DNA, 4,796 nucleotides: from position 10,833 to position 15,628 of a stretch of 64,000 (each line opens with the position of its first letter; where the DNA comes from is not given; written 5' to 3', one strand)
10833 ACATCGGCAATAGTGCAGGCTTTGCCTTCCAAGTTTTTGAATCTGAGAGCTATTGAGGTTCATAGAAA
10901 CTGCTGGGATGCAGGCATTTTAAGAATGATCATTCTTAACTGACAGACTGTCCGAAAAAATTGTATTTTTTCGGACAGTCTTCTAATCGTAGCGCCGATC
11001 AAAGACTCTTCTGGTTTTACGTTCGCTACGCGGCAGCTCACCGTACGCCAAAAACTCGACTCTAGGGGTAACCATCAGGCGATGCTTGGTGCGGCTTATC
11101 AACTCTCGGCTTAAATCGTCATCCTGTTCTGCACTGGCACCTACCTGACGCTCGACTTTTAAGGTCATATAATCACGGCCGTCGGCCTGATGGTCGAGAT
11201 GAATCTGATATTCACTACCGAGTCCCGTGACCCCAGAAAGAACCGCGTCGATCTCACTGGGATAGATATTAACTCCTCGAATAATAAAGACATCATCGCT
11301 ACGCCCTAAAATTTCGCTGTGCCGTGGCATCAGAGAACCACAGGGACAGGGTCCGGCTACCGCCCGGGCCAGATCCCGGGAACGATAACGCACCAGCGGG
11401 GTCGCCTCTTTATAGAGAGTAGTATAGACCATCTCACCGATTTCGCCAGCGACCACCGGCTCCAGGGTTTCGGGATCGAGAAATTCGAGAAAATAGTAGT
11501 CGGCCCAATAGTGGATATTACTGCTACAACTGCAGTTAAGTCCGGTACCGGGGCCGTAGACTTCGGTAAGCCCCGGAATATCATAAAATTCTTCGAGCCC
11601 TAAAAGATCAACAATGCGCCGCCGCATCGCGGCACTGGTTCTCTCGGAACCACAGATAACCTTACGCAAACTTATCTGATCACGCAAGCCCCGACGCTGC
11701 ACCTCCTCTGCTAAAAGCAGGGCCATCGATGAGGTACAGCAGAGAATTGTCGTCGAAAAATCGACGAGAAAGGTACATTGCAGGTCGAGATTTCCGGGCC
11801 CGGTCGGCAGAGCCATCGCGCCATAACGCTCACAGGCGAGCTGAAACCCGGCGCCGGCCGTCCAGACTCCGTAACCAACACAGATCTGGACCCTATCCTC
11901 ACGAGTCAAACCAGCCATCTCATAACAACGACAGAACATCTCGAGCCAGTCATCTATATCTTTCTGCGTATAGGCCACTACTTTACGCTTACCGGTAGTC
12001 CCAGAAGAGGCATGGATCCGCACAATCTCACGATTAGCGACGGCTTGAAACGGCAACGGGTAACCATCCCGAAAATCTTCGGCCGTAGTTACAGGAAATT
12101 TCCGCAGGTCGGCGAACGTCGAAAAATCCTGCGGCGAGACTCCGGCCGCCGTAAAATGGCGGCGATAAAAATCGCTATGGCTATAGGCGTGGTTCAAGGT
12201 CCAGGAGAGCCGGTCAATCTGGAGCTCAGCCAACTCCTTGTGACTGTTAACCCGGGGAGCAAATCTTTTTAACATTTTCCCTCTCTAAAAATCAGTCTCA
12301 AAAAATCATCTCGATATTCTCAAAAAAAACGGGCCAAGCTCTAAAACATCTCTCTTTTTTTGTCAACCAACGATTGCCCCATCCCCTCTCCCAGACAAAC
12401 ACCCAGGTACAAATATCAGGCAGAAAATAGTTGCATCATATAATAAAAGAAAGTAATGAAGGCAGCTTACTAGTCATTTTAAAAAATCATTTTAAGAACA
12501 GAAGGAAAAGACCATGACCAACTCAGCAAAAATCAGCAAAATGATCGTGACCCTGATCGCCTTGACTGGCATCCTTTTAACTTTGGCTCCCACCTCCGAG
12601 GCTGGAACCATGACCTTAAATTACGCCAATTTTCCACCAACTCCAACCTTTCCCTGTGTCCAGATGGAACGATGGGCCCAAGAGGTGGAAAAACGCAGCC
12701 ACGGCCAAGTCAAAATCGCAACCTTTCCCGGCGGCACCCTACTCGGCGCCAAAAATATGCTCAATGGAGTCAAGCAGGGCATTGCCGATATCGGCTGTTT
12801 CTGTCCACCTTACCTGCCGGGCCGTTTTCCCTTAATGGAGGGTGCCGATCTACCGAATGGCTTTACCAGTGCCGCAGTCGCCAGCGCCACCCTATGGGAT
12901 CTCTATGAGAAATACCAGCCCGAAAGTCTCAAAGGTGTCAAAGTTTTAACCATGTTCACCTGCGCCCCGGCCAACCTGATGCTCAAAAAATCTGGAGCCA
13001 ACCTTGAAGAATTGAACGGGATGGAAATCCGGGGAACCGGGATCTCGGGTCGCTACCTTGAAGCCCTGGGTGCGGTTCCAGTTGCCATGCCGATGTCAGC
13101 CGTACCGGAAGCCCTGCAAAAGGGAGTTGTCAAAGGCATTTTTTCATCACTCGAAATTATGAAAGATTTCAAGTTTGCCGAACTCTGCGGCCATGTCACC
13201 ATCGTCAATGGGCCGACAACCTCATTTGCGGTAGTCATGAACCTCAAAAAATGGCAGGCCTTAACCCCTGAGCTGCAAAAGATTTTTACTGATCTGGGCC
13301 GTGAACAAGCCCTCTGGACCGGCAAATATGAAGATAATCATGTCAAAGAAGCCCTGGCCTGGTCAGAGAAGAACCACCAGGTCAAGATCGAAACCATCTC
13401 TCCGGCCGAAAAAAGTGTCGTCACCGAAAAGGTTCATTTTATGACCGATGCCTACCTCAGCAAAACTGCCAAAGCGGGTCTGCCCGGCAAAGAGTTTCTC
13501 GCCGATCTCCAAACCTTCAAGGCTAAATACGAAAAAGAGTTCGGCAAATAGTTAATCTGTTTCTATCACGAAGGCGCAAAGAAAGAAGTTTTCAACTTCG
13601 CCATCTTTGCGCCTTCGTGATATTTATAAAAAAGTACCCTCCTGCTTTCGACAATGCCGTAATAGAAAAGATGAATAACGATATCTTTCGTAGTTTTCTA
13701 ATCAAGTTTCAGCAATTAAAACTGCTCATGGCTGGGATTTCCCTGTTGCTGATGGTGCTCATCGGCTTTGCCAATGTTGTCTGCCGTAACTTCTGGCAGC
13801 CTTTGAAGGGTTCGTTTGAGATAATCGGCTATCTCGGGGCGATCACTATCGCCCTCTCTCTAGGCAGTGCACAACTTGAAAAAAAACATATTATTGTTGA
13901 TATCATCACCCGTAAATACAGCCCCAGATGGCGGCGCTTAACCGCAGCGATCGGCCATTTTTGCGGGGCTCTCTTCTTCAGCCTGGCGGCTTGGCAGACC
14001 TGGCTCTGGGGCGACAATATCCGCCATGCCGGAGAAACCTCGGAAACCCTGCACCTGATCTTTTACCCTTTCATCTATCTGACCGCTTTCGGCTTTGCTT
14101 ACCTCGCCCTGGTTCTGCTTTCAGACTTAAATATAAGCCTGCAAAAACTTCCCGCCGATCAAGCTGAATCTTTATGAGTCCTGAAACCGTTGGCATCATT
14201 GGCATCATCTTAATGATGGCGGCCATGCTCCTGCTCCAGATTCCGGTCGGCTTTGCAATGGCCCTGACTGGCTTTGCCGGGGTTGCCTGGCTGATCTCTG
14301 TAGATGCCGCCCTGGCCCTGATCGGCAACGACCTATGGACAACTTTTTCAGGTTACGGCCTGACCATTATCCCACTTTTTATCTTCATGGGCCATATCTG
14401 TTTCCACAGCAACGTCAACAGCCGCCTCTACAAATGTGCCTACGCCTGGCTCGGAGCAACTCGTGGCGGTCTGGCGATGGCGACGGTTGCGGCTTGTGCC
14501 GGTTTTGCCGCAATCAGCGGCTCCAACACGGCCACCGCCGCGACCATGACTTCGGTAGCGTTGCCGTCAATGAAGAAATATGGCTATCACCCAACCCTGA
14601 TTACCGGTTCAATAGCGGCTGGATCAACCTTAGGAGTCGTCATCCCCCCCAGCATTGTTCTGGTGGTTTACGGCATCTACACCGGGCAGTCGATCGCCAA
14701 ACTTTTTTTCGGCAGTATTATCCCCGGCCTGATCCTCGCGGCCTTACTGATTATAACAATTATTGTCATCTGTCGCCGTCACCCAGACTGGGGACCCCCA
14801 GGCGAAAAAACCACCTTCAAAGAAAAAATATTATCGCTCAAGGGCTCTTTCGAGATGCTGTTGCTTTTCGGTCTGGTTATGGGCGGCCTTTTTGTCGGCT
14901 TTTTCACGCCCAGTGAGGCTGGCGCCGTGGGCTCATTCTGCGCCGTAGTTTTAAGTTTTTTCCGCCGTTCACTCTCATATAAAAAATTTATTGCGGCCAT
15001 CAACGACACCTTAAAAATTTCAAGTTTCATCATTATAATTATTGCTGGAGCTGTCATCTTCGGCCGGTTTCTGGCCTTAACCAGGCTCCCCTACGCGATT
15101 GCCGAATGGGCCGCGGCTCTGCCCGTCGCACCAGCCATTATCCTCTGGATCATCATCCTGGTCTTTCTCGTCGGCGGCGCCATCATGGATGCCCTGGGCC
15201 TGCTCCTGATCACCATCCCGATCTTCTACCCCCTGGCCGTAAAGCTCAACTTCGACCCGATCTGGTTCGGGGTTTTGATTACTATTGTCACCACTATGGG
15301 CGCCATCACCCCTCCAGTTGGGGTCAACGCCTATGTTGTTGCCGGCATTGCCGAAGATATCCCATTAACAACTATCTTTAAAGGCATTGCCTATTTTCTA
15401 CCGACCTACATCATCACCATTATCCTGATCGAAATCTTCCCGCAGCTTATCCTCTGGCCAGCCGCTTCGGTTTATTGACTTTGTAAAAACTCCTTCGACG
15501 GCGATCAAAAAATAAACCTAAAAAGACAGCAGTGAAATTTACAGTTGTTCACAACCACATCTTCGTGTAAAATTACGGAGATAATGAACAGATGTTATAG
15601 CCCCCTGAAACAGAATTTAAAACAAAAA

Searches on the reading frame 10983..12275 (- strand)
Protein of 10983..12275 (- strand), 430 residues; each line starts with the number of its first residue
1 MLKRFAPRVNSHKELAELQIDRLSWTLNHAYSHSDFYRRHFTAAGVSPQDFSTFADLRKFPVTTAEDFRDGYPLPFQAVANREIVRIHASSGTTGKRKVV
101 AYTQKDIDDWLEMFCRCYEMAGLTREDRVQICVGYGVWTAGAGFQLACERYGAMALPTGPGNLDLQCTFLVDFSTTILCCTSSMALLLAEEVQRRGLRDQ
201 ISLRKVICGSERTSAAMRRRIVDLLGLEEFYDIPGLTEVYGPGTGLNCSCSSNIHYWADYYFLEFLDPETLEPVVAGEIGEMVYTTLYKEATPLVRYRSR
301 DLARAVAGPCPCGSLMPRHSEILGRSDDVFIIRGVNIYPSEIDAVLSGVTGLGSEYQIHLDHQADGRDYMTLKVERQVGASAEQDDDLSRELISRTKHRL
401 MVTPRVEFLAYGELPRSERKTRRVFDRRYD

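Call 33: search_protein_families(library=pfam, proteins=[window:10983-12275:-], max_evalue=0.00001)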
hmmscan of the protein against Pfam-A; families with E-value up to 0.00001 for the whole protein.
window:10983-12275:- (430 aa): 2 families
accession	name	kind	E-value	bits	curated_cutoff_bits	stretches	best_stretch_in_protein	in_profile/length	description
PF14535.12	AMP-binding_C_2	-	6.8e-24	84.4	25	1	334-428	1-96/96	AMP-binding enzyme C-terminal domain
PF00501.34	AMP-binding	-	8.2e-13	48.3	29.9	1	74-284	154-374/384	AMP-binding enzyme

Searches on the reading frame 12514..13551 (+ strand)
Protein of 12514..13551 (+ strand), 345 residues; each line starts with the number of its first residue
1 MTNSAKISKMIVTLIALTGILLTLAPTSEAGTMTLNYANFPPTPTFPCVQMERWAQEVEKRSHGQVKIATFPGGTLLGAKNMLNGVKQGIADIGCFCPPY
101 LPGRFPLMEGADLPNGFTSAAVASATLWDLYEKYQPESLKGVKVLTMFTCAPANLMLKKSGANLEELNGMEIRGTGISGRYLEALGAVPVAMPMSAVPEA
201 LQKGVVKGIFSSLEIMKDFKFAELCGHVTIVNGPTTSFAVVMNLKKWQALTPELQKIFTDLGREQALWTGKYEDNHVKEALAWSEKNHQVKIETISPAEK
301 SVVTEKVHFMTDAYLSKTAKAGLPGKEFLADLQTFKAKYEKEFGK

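Call 33: search_protein_families(library=pfam, proteins=[window:12514-13551:+], max_evalue=0.00001)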
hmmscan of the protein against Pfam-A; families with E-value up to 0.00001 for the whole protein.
window:12514-13551:+ (345 aa): 1 family
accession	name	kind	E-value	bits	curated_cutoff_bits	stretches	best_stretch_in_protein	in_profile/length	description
PF03480.18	DctP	-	2.1e-37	129.5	23.4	1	51-313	15-281/286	Bacterial extracellular solute-binding protein, family 7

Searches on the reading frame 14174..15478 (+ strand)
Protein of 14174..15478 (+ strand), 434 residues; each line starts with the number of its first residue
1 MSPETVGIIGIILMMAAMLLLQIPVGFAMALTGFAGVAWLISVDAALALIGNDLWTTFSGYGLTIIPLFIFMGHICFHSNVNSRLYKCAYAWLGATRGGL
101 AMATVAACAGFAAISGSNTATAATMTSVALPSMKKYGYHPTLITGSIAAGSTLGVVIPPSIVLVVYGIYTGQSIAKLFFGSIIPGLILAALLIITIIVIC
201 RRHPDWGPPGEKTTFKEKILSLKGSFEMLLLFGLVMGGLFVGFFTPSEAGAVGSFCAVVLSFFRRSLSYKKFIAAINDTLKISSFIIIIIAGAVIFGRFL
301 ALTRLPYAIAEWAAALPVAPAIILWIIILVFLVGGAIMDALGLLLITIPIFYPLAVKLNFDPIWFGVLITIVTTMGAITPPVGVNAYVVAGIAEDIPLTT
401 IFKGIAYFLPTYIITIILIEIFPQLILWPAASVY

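Call 33: search_protein_families(library=pfam, proteins=[window:14174-15478:+], max_evalue=0.00001)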
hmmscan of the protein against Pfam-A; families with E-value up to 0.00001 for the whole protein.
window:14174-15478:+ (434 aa): 1 family
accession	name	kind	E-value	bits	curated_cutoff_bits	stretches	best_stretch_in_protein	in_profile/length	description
PF06808.19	DctM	-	2.4e-86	290.6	23.8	1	13-425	2-413/413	Tripartite ATP-independent periplasmic transporter, DctM component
